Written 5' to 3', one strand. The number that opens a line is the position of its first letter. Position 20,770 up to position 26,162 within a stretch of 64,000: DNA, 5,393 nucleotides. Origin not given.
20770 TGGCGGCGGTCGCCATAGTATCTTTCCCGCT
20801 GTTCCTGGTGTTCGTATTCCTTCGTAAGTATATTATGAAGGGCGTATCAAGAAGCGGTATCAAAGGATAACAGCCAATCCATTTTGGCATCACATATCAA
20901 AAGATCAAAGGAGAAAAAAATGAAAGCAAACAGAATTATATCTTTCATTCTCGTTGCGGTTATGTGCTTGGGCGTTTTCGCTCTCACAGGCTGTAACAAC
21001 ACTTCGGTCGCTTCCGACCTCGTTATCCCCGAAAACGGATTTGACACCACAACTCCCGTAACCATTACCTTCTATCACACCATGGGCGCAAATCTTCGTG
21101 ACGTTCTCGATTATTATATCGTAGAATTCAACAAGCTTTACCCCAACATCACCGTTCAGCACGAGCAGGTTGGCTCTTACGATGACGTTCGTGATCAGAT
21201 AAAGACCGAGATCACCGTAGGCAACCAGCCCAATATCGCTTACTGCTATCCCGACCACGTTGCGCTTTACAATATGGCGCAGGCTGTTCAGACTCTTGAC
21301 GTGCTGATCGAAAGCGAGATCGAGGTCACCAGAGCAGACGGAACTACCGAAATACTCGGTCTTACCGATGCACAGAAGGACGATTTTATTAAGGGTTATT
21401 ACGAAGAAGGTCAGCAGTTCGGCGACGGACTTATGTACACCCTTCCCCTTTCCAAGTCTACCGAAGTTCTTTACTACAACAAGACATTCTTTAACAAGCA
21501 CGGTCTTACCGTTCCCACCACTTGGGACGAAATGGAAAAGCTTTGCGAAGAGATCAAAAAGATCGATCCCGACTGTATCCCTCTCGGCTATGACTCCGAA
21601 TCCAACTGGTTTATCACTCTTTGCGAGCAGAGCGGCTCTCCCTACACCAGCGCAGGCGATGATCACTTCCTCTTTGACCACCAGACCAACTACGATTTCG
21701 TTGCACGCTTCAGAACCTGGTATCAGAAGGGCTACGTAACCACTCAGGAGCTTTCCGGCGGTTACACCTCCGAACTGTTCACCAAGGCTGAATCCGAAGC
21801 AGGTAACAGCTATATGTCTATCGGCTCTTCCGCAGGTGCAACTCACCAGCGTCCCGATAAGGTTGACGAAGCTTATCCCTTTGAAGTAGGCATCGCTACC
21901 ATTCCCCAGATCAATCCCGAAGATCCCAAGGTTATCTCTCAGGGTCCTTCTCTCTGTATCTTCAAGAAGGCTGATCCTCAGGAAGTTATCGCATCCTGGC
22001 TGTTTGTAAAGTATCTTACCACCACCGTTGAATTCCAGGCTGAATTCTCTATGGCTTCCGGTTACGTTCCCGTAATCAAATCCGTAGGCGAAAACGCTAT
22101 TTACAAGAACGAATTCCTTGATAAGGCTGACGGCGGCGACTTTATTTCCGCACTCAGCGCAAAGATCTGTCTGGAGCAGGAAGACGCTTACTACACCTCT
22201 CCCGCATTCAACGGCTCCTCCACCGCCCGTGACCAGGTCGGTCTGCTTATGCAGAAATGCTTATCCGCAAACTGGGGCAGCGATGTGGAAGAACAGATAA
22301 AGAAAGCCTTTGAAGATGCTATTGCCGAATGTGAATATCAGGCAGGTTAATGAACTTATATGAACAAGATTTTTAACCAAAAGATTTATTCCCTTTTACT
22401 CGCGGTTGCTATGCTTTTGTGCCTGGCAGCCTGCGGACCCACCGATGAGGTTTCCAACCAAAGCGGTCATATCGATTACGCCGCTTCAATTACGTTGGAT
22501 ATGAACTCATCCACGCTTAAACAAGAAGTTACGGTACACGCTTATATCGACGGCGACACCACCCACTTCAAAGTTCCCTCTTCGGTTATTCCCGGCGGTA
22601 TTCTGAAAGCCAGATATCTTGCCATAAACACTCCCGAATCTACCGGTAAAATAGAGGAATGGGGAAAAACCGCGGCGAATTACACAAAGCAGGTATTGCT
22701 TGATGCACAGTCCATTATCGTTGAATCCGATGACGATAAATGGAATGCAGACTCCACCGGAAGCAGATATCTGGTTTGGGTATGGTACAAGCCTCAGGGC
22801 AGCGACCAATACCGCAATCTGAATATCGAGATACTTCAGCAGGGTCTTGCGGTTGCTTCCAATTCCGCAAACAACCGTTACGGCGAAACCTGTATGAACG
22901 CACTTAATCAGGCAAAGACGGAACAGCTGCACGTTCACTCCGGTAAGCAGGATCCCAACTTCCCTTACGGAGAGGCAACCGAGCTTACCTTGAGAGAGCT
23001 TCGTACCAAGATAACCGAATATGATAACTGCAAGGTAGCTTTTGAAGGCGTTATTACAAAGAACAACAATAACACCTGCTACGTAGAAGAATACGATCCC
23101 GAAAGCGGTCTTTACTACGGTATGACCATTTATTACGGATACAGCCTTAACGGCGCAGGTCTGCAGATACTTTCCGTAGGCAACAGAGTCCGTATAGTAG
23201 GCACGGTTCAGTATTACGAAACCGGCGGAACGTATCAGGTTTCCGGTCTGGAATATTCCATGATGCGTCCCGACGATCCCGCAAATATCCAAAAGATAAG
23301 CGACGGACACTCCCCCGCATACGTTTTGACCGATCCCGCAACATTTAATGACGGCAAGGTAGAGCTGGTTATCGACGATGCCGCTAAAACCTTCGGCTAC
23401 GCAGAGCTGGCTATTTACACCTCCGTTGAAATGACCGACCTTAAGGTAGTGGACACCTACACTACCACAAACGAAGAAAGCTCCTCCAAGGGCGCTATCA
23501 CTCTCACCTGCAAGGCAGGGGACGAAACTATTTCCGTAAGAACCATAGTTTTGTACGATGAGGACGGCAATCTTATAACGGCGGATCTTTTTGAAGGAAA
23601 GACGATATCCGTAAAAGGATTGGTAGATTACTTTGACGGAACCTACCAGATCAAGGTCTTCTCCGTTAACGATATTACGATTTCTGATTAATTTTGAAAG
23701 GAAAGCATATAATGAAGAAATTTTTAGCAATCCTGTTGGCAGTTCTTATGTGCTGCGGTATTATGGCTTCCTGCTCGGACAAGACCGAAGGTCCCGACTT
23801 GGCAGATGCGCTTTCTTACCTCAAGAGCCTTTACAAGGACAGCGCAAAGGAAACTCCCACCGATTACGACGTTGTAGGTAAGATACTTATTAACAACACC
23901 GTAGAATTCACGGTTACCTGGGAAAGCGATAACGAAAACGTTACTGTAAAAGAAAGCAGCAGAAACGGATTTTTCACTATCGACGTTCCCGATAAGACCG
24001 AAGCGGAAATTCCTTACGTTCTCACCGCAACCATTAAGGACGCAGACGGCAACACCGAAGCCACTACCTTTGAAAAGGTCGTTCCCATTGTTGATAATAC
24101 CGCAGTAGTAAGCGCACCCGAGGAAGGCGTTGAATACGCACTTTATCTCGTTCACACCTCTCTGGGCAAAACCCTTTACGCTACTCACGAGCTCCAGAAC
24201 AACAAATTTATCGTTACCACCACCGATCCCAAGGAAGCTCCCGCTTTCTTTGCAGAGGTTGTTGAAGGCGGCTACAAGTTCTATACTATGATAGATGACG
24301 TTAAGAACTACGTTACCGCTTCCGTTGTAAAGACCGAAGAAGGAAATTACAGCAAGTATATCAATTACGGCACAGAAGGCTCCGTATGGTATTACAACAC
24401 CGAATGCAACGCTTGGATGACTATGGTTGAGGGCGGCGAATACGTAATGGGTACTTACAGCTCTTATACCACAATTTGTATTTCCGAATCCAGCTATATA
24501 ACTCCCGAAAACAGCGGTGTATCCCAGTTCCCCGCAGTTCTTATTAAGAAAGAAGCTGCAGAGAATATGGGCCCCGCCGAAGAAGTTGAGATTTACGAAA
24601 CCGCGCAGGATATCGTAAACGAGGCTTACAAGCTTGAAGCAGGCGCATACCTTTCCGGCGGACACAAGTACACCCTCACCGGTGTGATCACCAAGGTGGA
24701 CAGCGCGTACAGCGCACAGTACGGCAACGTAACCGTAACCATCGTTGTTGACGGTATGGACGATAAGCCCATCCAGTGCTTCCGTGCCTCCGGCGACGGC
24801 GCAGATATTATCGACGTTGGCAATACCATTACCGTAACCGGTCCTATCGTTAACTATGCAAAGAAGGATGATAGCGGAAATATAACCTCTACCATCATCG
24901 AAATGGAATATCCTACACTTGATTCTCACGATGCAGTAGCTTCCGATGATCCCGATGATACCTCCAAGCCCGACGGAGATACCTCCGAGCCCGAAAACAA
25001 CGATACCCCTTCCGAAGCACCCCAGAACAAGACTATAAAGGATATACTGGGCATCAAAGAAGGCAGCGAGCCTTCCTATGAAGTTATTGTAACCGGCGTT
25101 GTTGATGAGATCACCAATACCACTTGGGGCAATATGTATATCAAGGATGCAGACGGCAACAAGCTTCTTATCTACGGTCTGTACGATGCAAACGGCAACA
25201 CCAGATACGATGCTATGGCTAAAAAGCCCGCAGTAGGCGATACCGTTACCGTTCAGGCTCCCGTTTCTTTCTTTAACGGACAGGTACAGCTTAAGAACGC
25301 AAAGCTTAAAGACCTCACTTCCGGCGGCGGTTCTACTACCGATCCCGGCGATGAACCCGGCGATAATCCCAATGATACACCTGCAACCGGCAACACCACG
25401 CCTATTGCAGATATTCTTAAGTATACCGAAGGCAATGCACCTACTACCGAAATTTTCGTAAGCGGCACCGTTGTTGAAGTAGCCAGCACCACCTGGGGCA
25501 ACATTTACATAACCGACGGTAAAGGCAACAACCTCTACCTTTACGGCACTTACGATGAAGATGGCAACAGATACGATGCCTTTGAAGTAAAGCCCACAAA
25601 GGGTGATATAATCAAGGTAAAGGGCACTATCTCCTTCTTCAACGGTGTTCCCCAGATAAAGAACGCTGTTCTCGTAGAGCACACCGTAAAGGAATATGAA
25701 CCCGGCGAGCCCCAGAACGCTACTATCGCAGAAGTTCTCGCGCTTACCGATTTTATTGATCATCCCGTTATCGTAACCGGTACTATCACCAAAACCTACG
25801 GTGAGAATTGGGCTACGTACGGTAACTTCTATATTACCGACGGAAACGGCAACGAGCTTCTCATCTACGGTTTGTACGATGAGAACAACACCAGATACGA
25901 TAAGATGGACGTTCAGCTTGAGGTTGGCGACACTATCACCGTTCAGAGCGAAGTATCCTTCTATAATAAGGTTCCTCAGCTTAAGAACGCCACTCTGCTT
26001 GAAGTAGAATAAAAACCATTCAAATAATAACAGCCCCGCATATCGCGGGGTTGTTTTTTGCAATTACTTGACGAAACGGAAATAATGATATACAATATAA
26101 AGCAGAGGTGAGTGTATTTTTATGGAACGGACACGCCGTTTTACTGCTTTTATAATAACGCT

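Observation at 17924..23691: A sugar-type (CUT1) ABC importer co-operonic with a secreted SNase: the substrate may not be a sugar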

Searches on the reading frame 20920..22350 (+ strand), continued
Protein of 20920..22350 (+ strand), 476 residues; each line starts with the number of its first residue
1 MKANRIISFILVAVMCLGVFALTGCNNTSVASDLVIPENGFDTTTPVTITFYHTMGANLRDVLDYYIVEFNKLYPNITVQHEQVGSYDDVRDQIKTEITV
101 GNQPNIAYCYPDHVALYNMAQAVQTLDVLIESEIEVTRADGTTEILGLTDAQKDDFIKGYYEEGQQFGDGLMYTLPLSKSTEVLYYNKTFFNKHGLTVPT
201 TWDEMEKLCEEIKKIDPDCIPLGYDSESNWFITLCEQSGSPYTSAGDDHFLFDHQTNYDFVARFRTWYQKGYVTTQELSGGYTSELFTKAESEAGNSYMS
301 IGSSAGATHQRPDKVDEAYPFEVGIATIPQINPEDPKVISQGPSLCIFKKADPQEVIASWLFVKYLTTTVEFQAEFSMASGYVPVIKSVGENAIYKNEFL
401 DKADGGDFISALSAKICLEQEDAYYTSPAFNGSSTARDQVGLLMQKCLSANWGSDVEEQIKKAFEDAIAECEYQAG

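Call 86: search_protein_families(library=pfam, proteins=[P0137, P0162, P0150, P0172, P0258, P0128, P0143, P0127], max_evalue=0.0001)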
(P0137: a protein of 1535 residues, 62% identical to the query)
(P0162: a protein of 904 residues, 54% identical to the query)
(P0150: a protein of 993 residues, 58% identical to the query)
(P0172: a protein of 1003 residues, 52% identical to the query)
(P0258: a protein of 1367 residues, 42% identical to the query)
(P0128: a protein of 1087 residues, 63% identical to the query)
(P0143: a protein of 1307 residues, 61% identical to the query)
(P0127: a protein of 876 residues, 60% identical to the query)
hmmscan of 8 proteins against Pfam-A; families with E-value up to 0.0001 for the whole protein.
P0137 (1535 aa): 5 families
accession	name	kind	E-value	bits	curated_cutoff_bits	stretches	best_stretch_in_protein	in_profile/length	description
PF13306.12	LRR_5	-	3.8e-207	677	27.7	8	218-345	1-123/127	BspA type Leucine rich repeat region (6 copies)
PF13855.12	LRR_8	-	5e-41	138.7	27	0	974-1015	15-55/61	Leucine rich repeat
PF13416.11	SBP_bac_8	-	1.8e-33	117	27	1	471-797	1-274/279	Bacterial extracellular solute-binding protein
PF01547.30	SBP_bac_1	-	8.4e-19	69.1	26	1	463-769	2-304/307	Bacterial extracellular solute-binding protein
PF12799.13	LRR_4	-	3.2e-12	46.7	27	0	253-293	2-41/44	Leucine Rich repeats (2 copies)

P0162 (904 aa): 3 families
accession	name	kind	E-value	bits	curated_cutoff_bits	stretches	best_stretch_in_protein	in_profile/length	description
PF13416.11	SBP_bac_8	-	2.1e-32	113.5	27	1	102-424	1-273/279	Bacterial extracellular solute-binding protein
PF01547.30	SBP_bac_1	-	2.3e-23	84.1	26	1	99-397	9-304/307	Bacterial extracellular solute-binding protein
PF01336.31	tRNA_anti-codon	-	1e-07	32.2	27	0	837-881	27-67/75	OB-fold nucleic acid binding domain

P0150 (993 aa): 3 families
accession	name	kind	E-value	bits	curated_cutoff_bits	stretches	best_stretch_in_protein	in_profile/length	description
PF13416.11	SBP_bac_8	-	9.6e-33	114.6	27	1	272-597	2-273/279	Bacterial extracellular solute-binding protein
PF01547.30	SBP_bac_1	-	1.1e-22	81.8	26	1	267-569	6-303/307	Bacterial extracellular solute-binding protein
PF00565.23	SNase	-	1.7e-10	41.7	21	1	731-838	2-104/107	Staphylococcal nuclease homologue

P0172 (1003 aa): 2 families
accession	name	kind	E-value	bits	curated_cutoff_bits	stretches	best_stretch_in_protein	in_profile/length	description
PF09479.16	Flg_new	-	1.3e-43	147.4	27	3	112-174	1-65/65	Listeria-Bacteroides repeat domain (List_Bact_rpt)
PF18998.6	Flg_new_2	-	8.8e-05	22.9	23.6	0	39-105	1-72/73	Divergent InlB B-repeat domain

P0258 (1367 aa): 3 families
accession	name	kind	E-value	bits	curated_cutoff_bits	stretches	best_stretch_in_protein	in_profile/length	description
PF13416.11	SBP_bac_8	-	3.1e-29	103.1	27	1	539-877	1-271/279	Bacterial extracellular solute-binding protein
PF09479.16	Flg_new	-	5.3e-16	58.9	27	2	274-329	1-57/65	Listeria-Bacteroides repeat domain (List_Bact_rpt)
PF13306.12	LRR_5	-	6.9e-10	39.3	27.7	1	438-494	21-76/127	BspA type Leucine rich repeat region (6 copies)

P0128 (1087 aa): 2 families
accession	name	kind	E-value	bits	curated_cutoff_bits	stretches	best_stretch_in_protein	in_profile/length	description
PF13416.11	SBP_bac_8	-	9.9e-38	131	27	1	696-1006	2-267/279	Bacterial extracellular solute-binding protein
PF01547.30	SBP_bac_1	-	2.1e-30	107.2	26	1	687-984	2-303/307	Bacterial extracellular solute-binding protein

P0143 (1307 aa): 2 families
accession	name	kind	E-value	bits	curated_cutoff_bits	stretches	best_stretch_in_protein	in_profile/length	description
PF13416.11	SBP_bac_8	-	1.7e-39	136.7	27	1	910-1228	1-273/279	Bacterial extracellular solute-binding protein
PF01547.30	SBP_bac_1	-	4e-27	96.4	26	1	902-1201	2-304/307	Bacterial extracellular solute-binding protein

P0127 (876 aa): 2 families
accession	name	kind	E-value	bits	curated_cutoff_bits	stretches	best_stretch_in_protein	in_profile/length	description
PF13416.11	SBP_bac_8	-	6.8e-31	108.5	27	1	213-540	2-269/279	Bacterial extracellular solute-binding protein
PF01547.30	SBP_bac_1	-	5.5e-13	50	26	1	213-516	13-303/307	Bacterial extracellular solute-binding protein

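Call 87: find_encoding_contigs(protein=P0150, flank=6000, max_places=2)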
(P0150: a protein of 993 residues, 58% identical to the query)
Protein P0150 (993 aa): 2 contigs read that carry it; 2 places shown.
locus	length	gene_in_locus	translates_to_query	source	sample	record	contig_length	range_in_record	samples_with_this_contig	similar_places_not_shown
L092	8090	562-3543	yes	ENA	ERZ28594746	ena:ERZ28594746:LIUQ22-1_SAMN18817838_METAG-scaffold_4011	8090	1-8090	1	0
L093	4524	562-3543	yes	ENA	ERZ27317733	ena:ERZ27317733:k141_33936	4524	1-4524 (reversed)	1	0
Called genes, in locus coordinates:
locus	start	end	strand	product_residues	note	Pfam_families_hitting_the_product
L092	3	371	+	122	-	?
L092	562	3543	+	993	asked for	PF01547:SBP_bac_1, PF13416:SBP_bac_8, PF00565:SNase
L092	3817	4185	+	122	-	PF01475:FUR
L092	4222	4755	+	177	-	PF00210:Ferritin (weak), PF02915:Rubrerythrin, PF21349:RUBY_RBDX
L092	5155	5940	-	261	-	-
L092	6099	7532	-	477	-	PF00749:tRNA-synt_1c, PF19269:Anticodon_2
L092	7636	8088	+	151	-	?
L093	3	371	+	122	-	?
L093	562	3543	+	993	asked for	PF01547:SBP_bac_1, PF13416:SBP_bac_8, PF00565:SNase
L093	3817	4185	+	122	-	PF01475:FUR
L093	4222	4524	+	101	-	?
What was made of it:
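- An SBP+SNase fusion ORF occurs on two independent contigs (calls 86, 87). An SBP-SNase fusion exists (calls 86, 87).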

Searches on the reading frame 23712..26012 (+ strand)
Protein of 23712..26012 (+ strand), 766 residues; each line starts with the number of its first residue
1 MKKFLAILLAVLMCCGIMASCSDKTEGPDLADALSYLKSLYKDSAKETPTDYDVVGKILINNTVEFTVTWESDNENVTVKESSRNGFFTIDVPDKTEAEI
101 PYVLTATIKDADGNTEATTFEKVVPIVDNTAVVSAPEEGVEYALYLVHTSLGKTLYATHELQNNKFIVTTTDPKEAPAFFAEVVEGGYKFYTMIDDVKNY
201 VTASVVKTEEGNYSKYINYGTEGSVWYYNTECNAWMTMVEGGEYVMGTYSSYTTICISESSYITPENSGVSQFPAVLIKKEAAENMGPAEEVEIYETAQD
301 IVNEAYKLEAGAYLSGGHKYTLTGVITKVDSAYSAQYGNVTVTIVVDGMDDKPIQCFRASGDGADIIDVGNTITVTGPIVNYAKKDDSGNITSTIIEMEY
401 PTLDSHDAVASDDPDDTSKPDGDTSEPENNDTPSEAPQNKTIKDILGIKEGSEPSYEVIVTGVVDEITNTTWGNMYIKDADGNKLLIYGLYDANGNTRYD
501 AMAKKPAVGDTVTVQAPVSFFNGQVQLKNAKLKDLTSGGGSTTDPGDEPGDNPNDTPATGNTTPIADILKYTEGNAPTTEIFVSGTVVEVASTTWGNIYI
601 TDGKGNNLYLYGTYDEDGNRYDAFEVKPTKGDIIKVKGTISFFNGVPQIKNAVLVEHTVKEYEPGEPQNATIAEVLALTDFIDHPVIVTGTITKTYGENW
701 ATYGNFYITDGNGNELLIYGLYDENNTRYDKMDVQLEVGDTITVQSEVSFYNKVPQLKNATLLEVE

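Call 4: search_protein_families(library=pfam, proteins=[window:23712-26012:+], max_evalue=0.01)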
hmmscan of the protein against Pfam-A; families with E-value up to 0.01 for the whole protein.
window:23712-26012:+ (766 aa): 3 families
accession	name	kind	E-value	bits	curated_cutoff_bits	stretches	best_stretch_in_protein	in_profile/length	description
PF13742.12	tRNA_anti_2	-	3.2e-07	30.9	27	0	441-525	9-85/95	OB-fold nucleic acid binding domain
PF01336.31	tRNA_anti-codon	-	7.3e-07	29.5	27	0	614-650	35-68/75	OB-fold nucleic acid binding domain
PF22708.2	S1CSD-TOTE-1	-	0.003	17.4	27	0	492-515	28-51/65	S1/CSD-like domain 1 of the TOTE conflict systems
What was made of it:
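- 23712..26012 (+): 766-aa surface lipoprotein (lipobox MASC): N-terminal beta-rich domains plus four OB folds (about residues 319-407, 457-536, 581-658 and 686-765); proposed nucleic-acid capture protein. tRNA_anti_2 30.9 bits and tRNA_anti-codon 29.5 bits (call 4).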

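Call 6: search_protein_families(library=ncbifam, proteins=[window:23712-26012:+], max_evalue=0.001)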
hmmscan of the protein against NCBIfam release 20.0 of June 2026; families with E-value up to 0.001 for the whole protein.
window:23712-26012:+ (766 aa): 1 family
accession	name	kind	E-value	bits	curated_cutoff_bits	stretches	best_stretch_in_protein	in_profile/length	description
TIGR00237.1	xseA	equivalog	0.00021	20.6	180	0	455-535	18-96/389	exodeoxyribonuclease VII large subunit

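Call 24: search_solved_structures(query=window:23712-26012:+, max_evalue=1)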
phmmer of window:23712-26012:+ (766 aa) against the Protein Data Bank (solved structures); distinct sequences matched with E-value up to 1: 1.
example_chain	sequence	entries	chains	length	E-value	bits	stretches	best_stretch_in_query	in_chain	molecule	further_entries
9bov_C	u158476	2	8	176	0.6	11.4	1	620-689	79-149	NADH dehydrogenase (Ubiquinone), 24 kDa subunit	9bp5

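Call 71: find_homologous_proteins(query=window:23712-26012:+, max_evalue=0.00001)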
Query window:23712-26012:+ (766 aa): 498 proteins with E <= 0.00001 among 8000 candidates; the best 120 are listed.
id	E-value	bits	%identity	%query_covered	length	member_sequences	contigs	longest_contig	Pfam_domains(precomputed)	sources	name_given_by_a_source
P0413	0.0e+0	1708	99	100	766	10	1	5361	PF13742.13,PF01336.32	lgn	-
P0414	0.0e+0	1017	64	50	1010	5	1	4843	PF01336.32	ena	-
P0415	1.6e-298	1010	64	50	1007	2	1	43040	PF01336.32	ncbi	-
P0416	2.0e-295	1000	65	50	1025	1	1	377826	PF01336.32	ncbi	-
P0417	2.4e-269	914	62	37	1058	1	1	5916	PF13742.13,PF01336.32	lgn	-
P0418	1.3e-268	911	42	98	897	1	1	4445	PF01336.32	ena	-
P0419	6.0e-236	803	51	74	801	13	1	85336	PF01336.32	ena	-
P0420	5.2e-232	790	60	37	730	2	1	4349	-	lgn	-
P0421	4.3e-212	724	49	51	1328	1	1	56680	-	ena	-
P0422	4.5e-194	665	50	51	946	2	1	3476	-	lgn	-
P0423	1.7e-192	660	51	51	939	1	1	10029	-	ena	-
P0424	1.9e-191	656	51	51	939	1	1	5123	-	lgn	-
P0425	2.1e-191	656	51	51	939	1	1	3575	-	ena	-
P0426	5.7e-184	631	50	75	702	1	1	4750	PF01336.32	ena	-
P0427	1.5e-183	630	46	86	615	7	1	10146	PF01336.32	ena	-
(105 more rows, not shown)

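Call 79: predict_structure(alignment_id=A2)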
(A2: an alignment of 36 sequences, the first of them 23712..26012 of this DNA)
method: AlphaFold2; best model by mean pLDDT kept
length: 766 residues; sequences in the alignment: 36
mean_pLDDT: 87.2   pTM: 0.47
mean pLDDT of the five models: 87.2, 87.1, 86.2, 85.2, 84.5
residues with pLDDT >= 90: 489; 70-90: 203; 50-70: 27; < 50: 47
segments of 3 or more residues with pLDDT < 50: 22-24, 413-434, 540-559
pLDDT, mean of each block of 10 residues (from residue 1): 79 71 65 88 69 89 92 94 88 84 95 94 79 90 91 92 95 96 97 97 90 90 94 92 92 92 82 93 85 90 93 89 96 90 94 96 92 96 76 91 85 45 34 65 93 86 96 94 95 84 91 95 92 85 32 33 93 90 96 95 94 96 94 96 96 94 76 93 90 88 93 96 95 94 95 92 97
secondary structure, 60 per line:
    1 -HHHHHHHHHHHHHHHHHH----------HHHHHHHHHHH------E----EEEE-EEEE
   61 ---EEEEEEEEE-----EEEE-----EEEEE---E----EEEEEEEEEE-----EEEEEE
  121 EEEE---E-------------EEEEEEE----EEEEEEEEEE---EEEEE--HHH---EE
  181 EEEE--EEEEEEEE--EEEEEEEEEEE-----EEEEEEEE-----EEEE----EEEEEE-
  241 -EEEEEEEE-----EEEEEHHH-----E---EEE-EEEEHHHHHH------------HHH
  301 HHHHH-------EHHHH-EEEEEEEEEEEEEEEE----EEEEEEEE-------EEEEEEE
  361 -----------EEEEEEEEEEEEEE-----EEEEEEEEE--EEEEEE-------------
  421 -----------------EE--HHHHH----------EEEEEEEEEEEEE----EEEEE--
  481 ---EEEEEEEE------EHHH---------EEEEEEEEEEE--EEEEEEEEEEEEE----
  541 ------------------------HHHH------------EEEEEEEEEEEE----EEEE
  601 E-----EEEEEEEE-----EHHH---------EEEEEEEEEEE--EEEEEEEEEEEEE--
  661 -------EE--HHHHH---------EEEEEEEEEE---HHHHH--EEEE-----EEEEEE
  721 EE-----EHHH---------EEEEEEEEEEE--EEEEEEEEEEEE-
elements in order (helices of 4 or more, strands of 3 or more residues): H2-19 H30-40 E52-55 E57-60 E64-72 E78-81 E87-91 E100-109 E115-124 E142-148 E153-162 E166-170 E179-184 E187-194 E197-207 E213-220 E226-229 E234-239 E242-249 E255-259 E272-274 E276-279 H280-285 H298-305 H314-317 E319-334 E339-346 E354-360 E372-385 E391-399 E402-407 H442-446 E457-469 E474-478 E484-491 E511-521 E524-536 H565-568 E581-592 E597-601 E607-614 E633-643 E646-658 H672-676 E686-695 H699-703 E706-709 E715-722 E741-751 E754-765
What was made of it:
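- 23712..26012 (+): AF2 model has pLDDT 87 (call 79).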

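Call 81: fold_search(model_id=the predicted structure, library=pdb)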
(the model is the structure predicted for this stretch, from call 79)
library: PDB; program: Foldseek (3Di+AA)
matches with E <= 10: 1188; with E <= 0.001: 4
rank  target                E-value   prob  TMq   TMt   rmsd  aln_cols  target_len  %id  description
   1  3u58_B                7.0e-06  1.00  0.13  0.35  10.2       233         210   15  Crystal Structure of the Tetrahymena telomerase processivity factor Teb1 AB (released 2011-12-28)
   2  9oee_A                6.9e-05  0.38  0.09  0.10  27.9       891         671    8  S. griseus TUA bound UmbA4 complexes (released 2025-12-17)
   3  7qxb_P                3.2e-04  1.00  0.12  0.29  11.0       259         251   13  Cryo-EM map of human telomerase-DNA-TPP1-POT1 complex (sharpened map) (released 2022-03-02)
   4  7r5k_10               8.6e-04  0.20  0.08  0.05  34.9       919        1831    8  Human nuclear pore complex (constricted) (released 2022-06-22)
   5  3kjo_A                1.5e-03  1.00  0.12  0.26  12.2       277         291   12  Crystal Structure of hPOT1V2-dTrUd(AGGGTTAG) (released 2010-01-19)
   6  4aq1_A                1.5e-03  0.25  0.09  0.10  31.5       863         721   10  Structure of the SbsB S-layer protein of Geobacillus stearothermophilus PV72p2 in complex with nanobody KB6 (released 2012-06-13)
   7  9bfq_A                1.8e-03  0.35  0.15  0.12  32.4       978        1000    8  Cryo-EM structure of Sevenless in complex with Bride of Sevenless (released 2025-01-29)
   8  1mje_A                1.9e-03  0.97  0.15  0.17  15.5       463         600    9  STRUCTURE OF A BRCA2-DSS1-SSDNA COMPLEX (released 2002-09-27)
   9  6vg4_A                2.3e-03  0.20  0.08  0.09  55.5       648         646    9  Human protocadherin 10 ectodomain (released 2020-03-11)
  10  3q2v_B                2.6e-03  0.23  0.08  0.12  34.1       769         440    8  Crystal structure of mouse E-cadherin ectodomain (released 2011-04-06)
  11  8opr_A                2.6e-03  0.23  0.09  0.10  31.3       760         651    9  Structure of the EA1 surface layer of Bacillus anthracis (released 2023-11-08)
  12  3fuq                  3.4e-03  0.98  0.14  0.24  15.5       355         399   11  Glycosylated SV2 and Gangliosides as Dual Receptors for Botulinum Neurotoxin Serotype F (released 2009-06-16)
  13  5xyr                  3.8e-03  0.14  0.09  0.07  26.5       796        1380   10  Crystal structure of a serine protease from Streptococcus species (released 2018-08-08)
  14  8sok_D                4.8e-03  0.75  0.10  0.12  25.9       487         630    9  Cryo-EM structure of human CST bound to POT1(ESDL)/TPP1 in the presence of telomeric ssDNA (released 2023-06-07)
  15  9mvv_A                4.8e-03  0.21  0.10  0.08  21.7       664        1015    9  Pfs230 (D9-D14) with Pfs48/45 of the endogenous Pfs230-Pfs48/45 complex (released 2025-07-30)
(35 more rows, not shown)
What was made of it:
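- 23712..26012 (+): Foldseek hits at probability 1.00 are ssDNA- or RNA-binding OB proteins: Teb1, POT1, CST, RPA32 and the LysRS anticodon domain (call 81).
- The OB folds match ssDNA-binding proteins (call 81).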
